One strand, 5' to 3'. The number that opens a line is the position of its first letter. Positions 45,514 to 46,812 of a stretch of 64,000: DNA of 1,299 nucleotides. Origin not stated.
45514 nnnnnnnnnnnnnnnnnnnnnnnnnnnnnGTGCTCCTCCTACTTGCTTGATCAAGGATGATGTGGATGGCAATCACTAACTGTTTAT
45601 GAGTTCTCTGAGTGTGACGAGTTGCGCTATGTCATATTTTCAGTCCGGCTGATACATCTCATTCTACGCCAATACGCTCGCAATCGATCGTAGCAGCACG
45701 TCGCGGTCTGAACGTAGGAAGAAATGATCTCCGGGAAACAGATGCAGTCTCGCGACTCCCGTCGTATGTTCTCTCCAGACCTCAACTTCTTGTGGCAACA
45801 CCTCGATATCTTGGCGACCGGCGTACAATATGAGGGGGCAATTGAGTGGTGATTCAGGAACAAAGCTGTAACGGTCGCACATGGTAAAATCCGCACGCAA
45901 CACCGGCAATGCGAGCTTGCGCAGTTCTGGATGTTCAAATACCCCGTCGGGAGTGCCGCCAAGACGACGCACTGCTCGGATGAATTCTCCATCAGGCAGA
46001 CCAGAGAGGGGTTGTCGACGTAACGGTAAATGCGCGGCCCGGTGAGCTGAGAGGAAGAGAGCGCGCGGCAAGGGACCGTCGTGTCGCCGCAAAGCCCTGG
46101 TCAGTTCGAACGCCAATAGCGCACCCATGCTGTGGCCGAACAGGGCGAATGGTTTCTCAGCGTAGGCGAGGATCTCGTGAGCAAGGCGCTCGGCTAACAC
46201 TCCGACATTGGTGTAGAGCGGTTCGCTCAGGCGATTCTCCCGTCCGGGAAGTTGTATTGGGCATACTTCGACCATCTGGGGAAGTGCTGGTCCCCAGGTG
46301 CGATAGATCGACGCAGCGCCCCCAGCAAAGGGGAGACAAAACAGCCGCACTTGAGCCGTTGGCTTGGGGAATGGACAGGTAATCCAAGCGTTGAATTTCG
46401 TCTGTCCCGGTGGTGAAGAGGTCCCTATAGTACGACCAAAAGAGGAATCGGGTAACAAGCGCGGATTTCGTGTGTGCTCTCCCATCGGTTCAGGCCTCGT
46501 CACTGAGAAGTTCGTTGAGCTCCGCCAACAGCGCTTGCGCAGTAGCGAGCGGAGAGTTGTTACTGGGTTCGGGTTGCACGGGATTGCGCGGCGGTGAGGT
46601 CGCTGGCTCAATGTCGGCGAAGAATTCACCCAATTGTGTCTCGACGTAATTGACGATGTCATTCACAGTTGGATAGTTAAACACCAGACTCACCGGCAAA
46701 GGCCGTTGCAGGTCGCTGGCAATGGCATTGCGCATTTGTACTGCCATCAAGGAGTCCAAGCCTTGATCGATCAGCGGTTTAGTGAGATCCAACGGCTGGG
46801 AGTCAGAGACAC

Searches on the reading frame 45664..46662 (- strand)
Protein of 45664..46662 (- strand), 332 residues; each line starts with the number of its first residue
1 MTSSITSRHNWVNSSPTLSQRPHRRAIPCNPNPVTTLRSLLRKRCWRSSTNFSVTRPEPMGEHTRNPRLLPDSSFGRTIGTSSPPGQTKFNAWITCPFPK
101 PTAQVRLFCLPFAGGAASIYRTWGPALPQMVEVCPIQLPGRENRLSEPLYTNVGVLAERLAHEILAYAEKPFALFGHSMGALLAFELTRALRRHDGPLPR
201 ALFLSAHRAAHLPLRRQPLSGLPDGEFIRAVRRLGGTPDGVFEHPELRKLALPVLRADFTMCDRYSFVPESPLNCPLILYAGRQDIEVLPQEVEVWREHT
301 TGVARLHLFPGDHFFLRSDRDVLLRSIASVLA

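Call 13: search_protein_families(library=pfam, proteins=[window:45664-46662:-], max_evalue=0.00001)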
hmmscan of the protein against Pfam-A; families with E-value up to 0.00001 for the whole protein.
window:45664-46662:- (332 aa): 1 family
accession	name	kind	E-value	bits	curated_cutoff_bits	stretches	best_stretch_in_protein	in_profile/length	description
PF00975.26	Thioesterase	-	1.4e-46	159.9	26.4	1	106-327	2-222/226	Thioesterase domain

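Call 16: find_encoding_contigs(protein=window:45664-46500:-, flank=3000, max_places=3)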
Protein window:45664-46500:- (278 aa): no gene with exactly this product is on record in the collection.

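Call 53: search_protein_families(library=ncbifam, proteins=[window:45664-46662:-], max_evalue=0.001)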
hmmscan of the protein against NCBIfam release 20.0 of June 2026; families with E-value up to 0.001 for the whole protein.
window:45664-46662:- (332 aa): 0 families
